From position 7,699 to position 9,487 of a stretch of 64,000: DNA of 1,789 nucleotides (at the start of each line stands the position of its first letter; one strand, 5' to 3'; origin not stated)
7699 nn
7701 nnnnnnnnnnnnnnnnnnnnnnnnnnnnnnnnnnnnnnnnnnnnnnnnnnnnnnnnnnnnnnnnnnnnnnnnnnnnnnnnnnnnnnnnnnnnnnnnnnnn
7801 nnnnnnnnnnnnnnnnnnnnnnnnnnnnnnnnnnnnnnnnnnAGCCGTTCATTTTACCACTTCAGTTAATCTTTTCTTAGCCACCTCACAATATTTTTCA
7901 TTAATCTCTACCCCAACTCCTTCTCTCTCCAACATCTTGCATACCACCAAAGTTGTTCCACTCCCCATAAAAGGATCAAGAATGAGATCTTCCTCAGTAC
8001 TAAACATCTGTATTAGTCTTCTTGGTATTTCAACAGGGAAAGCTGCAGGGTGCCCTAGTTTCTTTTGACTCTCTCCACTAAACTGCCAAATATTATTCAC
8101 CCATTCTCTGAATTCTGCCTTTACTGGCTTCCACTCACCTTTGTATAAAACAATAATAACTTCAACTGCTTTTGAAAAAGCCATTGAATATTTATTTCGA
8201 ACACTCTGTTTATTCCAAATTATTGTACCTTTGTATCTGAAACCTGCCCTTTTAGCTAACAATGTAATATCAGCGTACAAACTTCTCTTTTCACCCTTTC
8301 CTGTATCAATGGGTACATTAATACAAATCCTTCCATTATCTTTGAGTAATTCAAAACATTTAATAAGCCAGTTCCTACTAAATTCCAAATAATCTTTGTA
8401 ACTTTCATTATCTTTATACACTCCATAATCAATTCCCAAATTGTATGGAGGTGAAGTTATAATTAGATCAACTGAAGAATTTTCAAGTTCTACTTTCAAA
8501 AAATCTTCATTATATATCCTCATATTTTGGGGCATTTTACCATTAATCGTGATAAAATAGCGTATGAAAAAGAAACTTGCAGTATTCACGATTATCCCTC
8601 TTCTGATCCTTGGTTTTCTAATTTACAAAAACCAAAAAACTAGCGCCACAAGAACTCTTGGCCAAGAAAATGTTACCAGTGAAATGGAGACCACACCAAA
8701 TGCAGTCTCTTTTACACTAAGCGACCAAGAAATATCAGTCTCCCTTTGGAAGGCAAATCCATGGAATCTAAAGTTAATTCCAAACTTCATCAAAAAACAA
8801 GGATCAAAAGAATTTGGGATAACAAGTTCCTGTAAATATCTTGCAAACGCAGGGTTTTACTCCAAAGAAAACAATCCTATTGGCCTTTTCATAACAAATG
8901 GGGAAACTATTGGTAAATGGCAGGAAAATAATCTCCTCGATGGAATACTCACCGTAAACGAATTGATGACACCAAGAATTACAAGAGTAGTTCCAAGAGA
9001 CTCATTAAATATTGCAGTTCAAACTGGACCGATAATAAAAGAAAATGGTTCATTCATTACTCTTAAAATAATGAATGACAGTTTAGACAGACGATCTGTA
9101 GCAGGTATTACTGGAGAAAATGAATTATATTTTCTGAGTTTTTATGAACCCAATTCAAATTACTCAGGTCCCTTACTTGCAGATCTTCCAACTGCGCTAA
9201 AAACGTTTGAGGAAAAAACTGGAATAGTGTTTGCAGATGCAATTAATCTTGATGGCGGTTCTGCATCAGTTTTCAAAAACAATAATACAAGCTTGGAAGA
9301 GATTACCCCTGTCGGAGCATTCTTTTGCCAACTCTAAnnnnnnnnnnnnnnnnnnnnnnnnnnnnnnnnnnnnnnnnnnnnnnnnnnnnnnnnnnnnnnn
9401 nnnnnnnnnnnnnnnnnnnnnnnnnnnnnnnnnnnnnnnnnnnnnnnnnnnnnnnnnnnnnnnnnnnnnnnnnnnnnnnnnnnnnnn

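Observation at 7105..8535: PUA-like (EVE/DCD) reader domain fused to a Vsr/DUF559 endonuclease, directly downstream of an SPPY amino-methyltransferase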

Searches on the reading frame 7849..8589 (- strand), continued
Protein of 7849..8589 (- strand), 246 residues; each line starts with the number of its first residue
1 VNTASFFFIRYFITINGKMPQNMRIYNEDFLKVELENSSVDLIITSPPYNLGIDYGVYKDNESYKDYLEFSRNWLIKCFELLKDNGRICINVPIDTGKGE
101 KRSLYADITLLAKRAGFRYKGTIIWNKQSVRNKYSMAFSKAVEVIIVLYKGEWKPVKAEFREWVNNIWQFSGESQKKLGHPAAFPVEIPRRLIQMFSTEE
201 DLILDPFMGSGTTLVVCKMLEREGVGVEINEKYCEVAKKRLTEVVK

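Call 52: find_related_loci(query=A7, collection=metagenome_contigs, flank=5000)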
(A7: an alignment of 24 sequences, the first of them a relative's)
Query A7 (224 aa) in metagenome_contigs; peptide patterns used: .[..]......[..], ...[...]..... (x = any residue, [..] = any of these).
600 stretches matched a pattern (row limit reached: there are more); 576 encode a relative of the query (tblastn E <= 1e-3); the best 80 are kept; 80 distinct loci.
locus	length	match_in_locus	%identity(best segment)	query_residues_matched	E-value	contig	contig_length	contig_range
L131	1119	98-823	46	1-224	9e-80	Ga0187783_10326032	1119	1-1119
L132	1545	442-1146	45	3-219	3e-77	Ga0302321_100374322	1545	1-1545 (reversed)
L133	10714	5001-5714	48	1-219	5e-71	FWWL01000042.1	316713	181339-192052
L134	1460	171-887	49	3-219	1e-73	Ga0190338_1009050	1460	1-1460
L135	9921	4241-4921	39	12-223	3e-43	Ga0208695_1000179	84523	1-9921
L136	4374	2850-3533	37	12-224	4e-43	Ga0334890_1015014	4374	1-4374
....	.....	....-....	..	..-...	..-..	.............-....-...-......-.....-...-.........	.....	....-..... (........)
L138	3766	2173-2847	36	13-222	8e-40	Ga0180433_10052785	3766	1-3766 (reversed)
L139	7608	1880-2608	35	11-221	2e-39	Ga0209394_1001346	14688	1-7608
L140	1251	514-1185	34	13-220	1e-38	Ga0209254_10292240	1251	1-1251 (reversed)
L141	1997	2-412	47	101-219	6e-37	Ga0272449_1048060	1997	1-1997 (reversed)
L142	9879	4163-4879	34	13-219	2e-36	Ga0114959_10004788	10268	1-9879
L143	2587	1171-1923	31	3-221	3e-35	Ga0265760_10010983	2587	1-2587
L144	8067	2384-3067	34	12-221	1e-34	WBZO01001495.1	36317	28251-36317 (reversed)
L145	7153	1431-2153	34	11-219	6e-33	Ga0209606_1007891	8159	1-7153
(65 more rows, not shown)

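Call 53: find_encoding_contigs(protein=P0201, flank=5000, max_places=2)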
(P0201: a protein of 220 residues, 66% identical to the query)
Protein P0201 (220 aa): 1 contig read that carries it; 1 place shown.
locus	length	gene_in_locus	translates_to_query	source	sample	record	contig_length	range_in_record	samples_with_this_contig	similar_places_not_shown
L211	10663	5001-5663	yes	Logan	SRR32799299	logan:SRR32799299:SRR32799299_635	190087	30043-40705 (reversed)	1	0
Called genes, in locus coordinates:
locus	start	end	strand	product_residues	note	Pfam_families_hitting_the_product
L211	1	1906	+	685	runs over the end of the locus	PF13196:DUF4012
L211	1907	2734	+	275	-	-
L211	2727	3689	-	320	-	PF13365:Trypsin_2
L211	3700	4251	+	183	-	PF11967:RecO_N, PF02565:RecO_C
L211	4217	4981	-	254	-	PF09992:NAGPA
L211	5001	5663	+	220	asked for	PF01170:UPF0020 (faint), PF01555:N6_N4_Mtase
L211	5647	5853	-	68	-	-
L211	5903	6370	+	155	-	PF06044:DpnI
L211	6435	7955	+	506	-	PF03235:GmrSD_N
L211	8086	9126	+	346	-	PF09903:DUF2130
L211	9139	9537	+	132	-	PF02311:AraC_binding (faint), PF07883:Cupin_2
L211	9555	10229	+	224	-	-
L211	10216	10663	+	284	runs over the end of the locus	PF12705:PDDEXK_1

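Call 54: find_encoding_contigs(protein=P0203, flank=5000, max_places=2)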
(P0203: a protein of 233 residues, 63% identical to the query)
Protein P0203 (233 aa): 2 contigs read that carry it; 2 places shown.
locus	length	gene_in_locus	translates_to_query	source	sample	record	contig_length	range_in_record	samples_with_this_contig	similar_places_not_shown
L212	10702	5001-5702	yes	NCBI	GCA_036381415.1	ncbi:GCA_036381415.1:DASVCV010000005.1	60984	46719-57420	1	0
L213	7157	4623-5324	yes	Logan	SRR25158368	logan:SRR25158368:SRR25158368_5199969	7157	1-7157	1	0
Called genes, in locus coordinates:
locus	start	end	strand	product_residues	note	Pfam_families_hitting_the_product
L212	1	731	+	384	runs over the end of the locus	PF01098:FTSW_RODA_SPOVE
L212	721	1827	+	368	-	PF03033:Glyco_transf_28, PF04101:Glyco_tran_28_C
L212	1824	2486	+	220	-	-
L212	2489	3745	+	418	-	PF06277:EutA (faint), PF02491:SHS2_FTSA, PF06723:MreB_Mbl, PF14450:FtsA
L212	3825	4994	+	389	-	PF00091:Tubulin, PF12327:FtsZ_C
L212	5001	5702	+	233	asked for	PF02384:N6_Mtase (faint), PF01555:N6_N4_Mtase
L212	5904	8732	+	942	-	PF00133:tRNA-synt_1, PF09334:tRNA-synt_1g, PF08264:Anticodon_1, PF19302:DUF5915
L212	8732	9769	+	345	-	PF01098:FTSW_RODA_SPOVE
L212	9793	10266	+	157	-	-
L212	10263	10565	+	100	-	PF00829:Ribosomal_L21p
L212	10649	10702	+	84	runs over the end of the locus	PF01016:Ribosomal_L27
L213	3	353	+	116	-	?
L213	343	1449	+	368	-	PF03033:Glyco_transf_28, PF04101:Glyco_tran_28_C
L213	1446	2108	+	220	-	-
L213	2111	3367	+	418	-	PF06277:EutA (faint), PF02491:SHS2_FTSA, PF06723:MreB_Mbl, PF14450:FtsA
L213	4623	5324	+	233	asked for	PF02384:N6_Mtase (faint), PF01555:N6_N4_Mtase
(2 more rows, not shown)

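Call 55: find_encoding_contigs(protein=P0208, flank=5000, max_places=2)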
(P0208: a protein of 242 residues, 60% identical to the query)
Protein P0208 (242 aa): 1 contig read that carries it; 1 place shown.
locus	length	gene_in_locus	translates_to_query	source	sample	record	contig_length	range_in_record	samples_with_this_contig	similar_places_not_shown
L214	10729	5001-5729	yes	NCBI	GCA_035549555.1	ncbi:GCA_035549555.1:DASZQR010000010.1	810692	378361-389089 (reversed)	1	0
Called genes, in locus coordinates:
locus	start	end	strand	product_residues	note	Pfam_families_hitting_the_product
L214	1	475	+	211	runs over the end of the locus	PF02397:Bac_transf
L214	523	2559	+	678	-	PF13196:DUF4012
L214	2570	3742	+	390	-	-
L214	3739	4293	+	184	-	PF11967:RecO_N, PF02565:RecO_C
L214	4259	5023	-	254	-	PF09992:NAGPA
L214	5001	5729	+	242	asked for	PF01555:N6_N4_Mtase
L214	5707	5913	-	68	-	-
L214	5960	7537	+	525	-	PF12161:HsdM_N, PF02384:N6_Mtase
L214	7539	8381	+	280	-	PF04383:KilA-N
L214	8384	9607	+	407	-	PF01420:Methylase_S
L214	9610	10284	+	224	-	PF13643:DUF4145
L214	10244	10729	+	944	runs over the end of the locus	PF04313:HSDR_N, PF00270:DEAD, PF04851:ResIII, PF18766:SWI2_SNF2, PF22679:T1R_D3-like, PF12008:EcoR124_C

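Call 57: search_protein_families(library=pfam, proteins=[L128:6747-7601:+, L128:7603-8772:+, L211:5903-6370:+, L211:6435-7955:+, L211:5647-5853:-, L214:5707-5913:-], max_evalue=0.01)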
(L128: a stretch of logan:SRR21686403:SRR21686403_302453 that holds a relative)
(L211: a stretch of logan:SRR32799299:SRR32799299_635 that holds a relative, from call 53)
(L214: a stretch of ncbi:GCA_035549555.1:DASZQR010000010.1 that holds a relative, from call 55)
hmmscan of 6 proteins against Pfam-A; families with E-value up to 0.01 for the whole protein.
L128:6747-7601:+ (284 aa): 3 families
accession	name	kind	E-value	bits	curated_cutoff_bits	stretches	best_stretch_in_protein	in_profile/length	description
PF06250.17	YhcG_C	-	4.3e-11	43.3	32.5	1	185-277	47-142/157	YhcG PDDEXK nuclease domain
PF01878.24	EVE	-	1.7e-08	35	23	1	40-109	34-110/145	EVE domain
PF01939.22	NucS_C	-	3.3e-08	34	24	1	195-254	30-87/124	Endonuclease NucS C-terminal domain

L128:7603-8772:+ (389 aa): 1 family
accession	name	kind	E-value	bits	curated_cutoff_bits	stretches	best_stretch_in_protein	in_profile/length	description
PF14175.11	YaaC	-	4.1e-29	102.4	27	1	54-378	11-306/307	YaaC-like Protein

L211:5903-6370:+ (155 aa): 1 family
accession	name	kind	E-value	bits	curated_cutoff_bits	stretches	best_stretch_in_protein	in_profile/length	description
PF06044.18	DpnI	-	3.2e-16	59.9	26.7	1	12-141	24-148/183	Dam-replacing family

L211:6435-7955:+ (506 aa): 1 family
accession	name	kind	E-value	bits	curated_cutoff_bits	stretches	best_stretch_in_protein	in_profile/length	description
PF03235.19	GmrSD_N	-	1.4e-15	58.4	33.2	1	13-150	4-198/199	GmrSD restriction endonuclease, N-terminal domain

L211:5647-5853:- (68 aa): 0 families

L214:5707-5913:- (68 aa): 0 families

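Call 64: find_encoding_contigs(protein=P0204, flank=5000, max_places=6)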
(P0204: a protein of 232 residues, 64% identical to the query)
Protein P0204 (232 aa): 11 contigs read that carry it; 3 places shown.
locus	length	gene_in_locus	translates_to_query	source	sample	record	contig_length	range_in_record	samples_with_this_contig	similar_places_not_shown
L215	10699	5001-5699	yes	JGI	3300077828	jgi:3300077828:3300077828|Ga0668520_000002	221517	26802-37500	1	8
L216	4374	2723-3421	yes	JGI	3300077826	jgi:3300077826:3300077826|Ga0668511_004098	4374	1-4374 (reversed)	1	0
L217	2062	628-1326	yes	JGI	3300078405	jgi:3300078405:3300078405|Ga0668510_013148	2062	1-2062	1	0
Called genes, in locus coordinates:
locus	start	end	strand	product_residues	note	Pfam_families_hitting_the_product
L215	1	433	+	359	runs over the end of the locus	PF00483:NTP_transferase, PF12804:NTP_transf_3 (weak), PF22640:ManC_GMP_beta-helix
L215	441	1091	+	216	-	PF02397:Bac_transf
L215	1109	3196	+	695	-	PF13196:DUF4012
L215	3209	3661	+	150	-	PF00293:NUDIX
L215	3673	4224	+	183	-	PF11967:RecO_N, PF02565:RecO_C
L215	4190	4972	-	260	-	PF09992:NAGPA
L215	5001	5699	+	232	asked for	PF01555:N6_N4_Mtase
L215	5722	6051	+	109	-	-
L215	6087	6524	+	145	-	-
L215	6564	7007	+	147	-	PF11645:PDDEXK_5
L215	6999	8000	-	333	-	PF00145:DNA_methylase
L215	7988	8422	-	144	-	PF03852:Vsr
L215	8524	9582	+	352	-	PF09903:DUF2130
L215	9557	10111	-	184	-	-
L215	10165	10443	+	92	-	-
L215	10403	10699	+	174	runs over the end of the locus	PF00293:NUDIX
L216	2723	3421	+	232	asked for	PF01555:N6_N4_Mtase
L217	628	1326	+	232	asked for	PF01555:N6_N4_Mtase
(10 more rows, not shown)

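Call 78: search_protein_families(library=phrogs, proteins=[L128:6747-7601:+, L128:7603-8772:+], max_evalue=0.001)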
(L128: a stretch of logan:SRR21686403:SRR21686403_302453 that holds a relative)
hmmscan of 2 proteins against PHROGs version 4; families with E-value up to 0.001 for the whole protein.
L128:6747-7601:+ (284 aa): 1 family
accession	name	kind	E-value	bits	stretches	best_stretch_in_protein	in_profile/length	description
phrog_22762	-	unknown function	5.2e-08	33.5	1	185-277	216-311/343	-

L128:7603-8772:+ (389 aa): 0 families

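Call 79: search_protein_families(library=padloc, proteins=[L128:6747-7601:+, L128:7603-8772:+, L211:5903-6370:+, L211:6435-7955:+, L215:6564-7007:+, L215:5722-6051:+, L215:6087-6524:+], max_evalue=0.001)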
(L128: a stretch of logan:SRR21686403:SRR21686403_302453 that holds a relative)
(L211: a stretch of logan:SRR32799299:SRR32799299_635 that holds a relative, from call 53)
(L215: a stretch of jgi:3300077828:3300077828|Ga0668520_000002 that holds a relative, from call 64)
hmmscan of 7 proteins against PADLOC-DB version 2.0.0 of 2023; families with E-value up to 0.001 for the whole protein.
L128:6747-7601:+ (284 aa): 17 families
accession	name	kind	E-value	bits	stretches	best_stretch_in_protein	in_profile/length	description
PDLC04824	PDC-S02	-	6.6e-45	151.6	1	137-282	162-306/308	-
PDLC04799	PDC-S02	-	2.9e-40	136.3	1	133-282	158-306/308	-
PDLC04916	PDC-S11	-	6.3e-13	46.5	1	153-265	21-121/358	-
PDLC04831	PDC-S02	-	2.2e-10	38.6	1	194-278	229-316/346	-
PDLC04810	PDC-S02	-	3e-10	37.8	1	190-278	238-329/355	-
PDLC04803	PDC-S02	-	6.4e-10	37.1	1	198-277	160-242/269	-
PDLC04813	PDC-S02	-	1.3e-09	36.2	1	195-278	61-147/175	-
PDLC04795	PDC-S02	-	6.2e-09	33.5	1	197-278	245-329/357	-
PDLC04915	PDC-S11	-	1.9e-08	32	1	192-236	55-99/379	-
PDLC04807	PDC-S02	-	5.5e-08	30.4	1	195-277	238-323/351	-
PDLC04946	PDC-S18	-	8e-07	26.4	1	192-237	67-113/365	-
PDLC04913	PDC-S11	-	1.1e-06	26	1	140-236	10-99/375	-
PDLC04944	PDC-S18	-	8.3e-06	23.3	1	194-238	51-95/307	-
PDLC00943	Cas4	-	3.8e-05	21.7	1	196-273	69-145/180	CRISPR-associated protein Cas4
PDLC04909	PDC-S11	-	4.9e-05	21.1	1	196-232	59-95/347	-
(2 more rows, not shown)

L128:7603-8772:+ (389 aa): 0 families

L211:5903-6370:+ (155 aa): 1 family
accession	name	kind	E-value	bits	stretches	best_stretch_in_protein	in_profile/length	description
PDLC03207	mREase_II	-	3.1e-12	44.4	1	13-143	25-149/256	Type II methyl-directed restriction enzyme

L211:6435-7955:+ (506 aa): 3 families
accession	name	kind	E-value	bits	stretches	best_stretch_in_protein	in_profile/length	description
PDLC03877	NsnA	-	4e-33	113.2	1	2-323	45-379/385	-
PDLC03418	REase_II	-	1.7e-15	55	1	17-189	29-193/372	Type II restriction enzyme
PDLC04027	PD-T4-2_A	-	6.1e-10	36.7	1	16-187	48-237/363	-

L215:6564-7007:+ (147 aa): 0 families

L215:5722-6051:+ (109 aa): 0 families

L215:6087-6524:+ (145 aa): 0 families

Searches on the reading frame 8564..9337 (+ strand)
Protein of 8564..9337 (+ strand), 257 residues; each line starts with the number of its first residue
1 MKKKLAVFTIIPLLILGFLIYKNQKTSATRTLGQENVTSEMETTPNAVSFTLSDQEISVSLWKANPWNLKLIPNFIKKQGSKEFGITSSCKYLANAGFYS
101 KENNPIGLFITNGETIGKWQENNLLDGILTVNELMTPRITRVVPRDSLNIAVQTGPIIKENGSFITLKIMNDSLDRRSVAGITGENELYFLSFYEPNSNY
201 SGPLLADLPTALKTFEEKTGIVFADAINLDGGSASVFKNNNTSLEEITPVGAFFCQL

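Call 3: search_protein_families(library=pfam, proteins=[window:8564-9337:+], max_evalue=1)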
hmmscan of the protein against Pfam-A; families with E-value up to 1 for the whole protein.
window:8564-9337:+ (257 aa): 1 family
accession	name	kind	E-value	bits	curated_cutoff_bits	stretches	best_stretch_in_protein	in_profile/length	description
PF09992.14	NAGPA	-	2.5e-11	44.5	25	1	92-237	5-144/169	Phosphodiester glycosidase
